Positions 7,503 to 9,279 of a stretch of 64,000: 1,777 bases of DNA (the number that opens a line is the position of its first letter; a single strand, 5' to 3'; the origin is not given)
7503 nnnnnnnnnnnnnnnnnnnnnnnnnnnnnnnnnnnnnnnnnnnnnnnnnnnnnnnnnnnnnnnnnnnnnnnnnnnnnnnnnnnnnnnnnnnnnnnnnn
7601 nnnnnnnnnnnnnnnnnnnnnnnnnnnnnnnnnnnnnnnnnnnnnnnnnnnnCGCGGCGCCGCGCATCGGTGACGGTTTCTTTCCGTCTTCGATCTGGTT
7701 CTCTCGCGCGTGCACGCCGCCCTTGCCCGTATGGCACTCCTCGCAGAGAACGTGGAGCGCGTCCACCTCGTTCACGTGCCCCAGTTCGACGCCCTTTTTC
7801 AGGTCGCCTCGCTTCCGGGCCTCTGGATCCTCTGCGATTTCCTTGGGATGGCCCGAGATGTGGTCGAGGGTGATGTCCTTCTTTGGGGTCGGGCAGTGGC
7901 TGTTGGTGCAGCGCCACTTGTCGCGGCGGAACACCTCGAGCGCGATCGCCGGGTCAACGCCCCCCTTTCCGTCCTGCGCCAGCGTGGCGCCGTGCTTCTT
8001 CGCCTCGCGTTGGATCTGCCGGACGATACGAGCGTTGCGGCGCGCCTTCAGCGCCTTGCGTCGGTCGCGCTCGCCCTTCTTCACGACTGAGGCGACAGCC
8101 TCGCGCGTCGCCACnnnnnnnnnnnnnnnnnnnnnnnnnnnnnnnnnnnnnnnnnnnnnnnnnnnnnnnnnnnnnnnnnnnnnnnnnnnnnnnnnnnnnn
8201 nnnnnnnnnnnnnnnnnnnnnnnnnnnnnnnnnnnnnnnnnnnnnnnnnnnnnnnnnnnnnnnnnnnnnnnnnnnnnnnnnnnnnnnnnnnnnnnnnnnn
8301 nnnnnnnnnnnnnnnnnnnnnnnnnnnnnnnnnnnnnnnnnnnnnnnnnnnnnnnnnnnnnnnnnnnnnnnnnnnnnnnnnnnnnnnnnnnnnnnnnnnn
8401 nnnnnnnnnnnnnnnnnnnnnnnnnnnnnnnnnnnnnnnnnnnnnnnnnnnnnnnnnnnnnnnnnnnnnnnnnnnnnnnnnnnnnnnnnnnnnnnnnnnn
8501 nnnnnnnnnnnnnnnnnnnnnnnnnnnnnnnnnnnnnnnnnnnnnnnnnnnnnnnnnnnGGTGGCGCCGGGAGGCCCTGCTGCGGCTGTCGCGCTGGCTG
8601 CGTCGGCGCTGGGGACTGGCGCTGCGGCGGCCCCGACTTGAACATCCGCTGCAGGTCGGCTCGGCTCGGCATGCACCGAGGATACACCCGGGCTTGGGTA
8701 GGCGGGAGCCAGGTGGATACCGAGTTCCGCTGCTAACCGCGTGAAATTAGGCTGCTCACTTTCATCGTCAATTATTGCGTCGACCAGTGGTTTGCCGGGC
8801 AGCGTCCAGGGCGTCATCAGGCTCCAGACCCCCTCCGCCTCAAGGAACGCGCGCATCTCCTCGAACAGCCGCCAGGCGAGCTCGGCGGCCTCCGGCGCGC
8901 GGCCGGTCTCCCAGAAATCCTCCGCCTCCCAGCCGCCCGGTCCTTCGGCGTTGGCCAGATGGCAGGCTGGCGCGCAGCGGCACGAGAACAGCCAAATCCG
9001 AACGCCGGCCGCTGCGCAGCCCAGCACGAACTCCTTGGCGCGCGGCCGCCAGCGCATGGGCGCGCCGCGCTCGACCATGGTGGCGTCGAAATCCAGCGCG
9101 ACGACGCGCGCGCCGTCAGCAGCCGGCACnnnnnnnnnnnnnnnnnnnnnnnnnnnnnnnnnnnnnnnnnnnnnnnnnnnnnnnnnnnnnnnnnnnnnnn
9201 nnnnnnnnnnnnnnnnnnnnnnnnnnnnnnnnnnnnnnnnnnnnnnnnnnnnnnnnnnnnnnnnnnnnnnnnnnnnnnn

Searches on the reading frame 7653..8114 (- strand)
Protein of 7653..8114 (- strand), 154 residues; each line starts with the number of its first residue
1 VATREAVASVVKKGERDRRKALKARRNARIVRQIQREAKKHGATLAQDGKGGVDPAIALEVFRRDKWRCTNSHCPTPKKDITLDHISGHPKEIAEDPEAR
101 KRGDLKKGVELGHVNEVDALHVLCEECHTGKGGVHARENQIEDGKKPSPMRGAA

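Call 90: search_protein_families(library=phrogs, proteins=[window:7653-8114:-], max_evalue=0.001)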
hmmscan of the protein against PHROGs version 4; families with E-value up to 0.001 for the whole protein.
window:7653-8114:- (154 aa): 1 family
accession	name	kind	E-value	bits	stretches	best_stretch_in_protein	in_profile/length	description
phrog_333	-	DNA, RNA and nucleotide metabolism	0.00092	20.4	1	56-137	23-84/138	HNH endonuclease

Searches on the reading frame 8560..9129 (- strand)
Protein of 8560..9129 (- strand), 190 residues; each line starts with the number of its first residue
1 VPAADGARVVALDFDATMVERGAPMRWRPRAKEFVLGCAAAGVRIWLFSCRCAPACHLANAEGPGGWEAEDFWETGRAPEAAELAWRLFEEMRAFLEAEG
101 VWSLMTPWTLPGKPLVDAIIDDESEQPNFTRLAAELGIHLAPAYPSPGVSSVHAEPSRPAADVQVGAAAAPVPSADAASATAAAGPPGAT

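Call 90: search_protein_families(library=phrogs, proteins=[window:8560-9129:-], max_evalue=0.001)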
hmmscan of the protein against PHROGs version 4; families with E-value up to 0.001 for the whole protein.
window:8560-9129:- (190 aa): 1 family
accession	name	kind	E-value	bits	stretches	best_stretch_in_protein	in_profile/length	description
phrog_1238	-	moron, auxiliary metabolic gene and host takeover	4.6e-05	24.1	1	7-128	22-121/155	phosphoheptose isomerase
